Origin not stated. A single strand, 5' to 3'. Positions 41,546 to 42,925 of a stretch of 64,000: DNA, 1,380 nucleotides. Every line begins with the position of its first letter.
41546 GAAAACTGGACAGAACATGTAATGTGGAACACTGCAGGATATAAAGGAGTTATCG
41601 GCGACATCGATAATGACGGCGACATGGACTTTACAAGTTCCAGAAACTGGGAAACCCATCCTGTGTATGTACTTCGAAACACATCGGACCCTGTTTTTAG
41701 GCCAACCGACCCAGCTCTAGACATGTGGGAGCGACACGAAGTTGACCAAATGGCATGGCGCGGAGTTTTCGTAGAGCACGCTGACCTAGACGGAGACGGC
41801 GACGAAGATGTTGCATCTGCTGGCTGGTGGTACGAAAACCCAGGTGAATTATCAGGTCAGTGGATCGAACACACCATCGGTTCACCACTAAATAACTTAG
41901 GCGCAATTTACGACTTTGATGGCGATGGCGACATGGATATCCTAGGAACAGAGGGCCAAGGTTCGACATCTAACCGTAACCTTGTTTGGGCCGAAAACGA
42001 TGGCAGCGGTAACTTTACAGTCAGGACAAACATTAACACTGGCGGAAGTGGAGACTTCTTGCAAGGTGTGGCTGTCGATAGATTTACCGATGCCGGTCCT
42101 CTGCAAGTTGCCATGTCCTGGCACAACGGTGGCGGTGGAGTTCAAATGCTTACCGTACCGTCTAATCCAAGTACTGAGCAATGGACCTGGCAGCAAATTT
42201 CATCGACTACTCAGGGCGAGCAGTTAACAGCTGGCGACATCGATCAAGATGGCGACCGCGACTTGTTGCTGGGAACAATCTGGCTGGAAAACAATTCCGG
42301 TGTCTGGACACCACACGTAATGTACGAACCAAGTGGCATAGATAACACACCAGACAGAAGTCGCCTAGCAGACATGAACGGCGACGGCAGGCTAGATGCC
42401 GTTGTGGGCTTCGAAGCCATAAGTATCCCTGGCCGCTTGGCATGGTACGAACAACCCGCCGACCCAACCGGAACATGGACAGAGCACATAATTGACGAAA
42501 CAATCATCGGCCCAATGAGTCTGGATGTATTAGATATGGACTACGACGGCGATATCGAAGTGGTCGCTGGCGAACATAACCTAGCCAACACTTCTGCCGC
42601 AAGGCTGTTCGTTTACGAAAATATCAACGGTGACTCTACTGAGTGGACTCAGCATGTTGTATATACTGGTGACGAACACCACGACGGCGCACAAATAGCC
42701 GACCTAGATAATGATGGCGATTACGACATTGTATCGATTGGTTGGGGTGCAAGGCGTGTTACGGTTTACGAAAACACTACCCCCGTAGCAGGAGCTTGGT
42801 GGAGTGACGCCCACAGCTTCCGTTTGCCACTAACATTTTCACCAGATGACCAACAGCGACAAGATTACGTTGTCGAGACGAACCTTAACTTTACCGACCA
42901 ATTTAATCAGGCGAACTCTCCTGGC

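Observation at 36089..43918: Giant 2.6k-aa surface protein combining three LamG lectin-like modules, FN3/Ig domains and a double FG-GAP beta-propeller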

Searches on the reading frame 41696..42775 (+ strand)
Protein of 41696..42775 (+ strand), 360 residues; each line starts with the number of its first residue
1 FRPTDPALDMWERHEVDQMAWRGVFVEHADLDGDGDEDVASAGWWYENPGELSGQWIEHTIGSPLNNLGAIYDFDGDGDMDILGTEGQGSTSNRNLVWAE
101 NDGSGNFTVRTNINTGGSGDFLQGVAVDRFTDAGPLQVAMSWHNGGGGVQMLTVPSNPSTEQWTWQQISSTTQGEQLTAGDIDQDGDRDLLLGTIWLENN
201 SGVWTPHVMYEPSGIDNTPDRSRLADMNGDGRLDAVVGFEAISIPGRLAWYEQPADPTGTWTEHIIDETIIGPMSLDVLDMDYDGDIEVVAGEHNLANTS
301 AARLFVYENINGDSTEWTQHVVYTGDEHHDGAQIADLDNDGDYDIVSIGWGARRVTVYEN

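Call 50: search_protein_families(library=pfam, proteins=[window:41696-42775:+], max_evalue=0.001)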
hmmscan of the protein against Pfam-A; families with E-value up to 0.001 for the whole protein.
window:41696-42775:+ (360 aa): 2 families
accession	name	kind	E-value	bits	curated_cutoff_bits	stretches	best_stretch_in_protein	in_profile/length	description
PF13517.12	FG-GAP_3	-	2e-30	105.6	26.9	4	226-290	1-60/61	FG-GAP-like repeat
PF01839.29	FG-GAP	-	1.9e-10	40.9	22.1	0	174-193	2-21/37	FG-GAP repeat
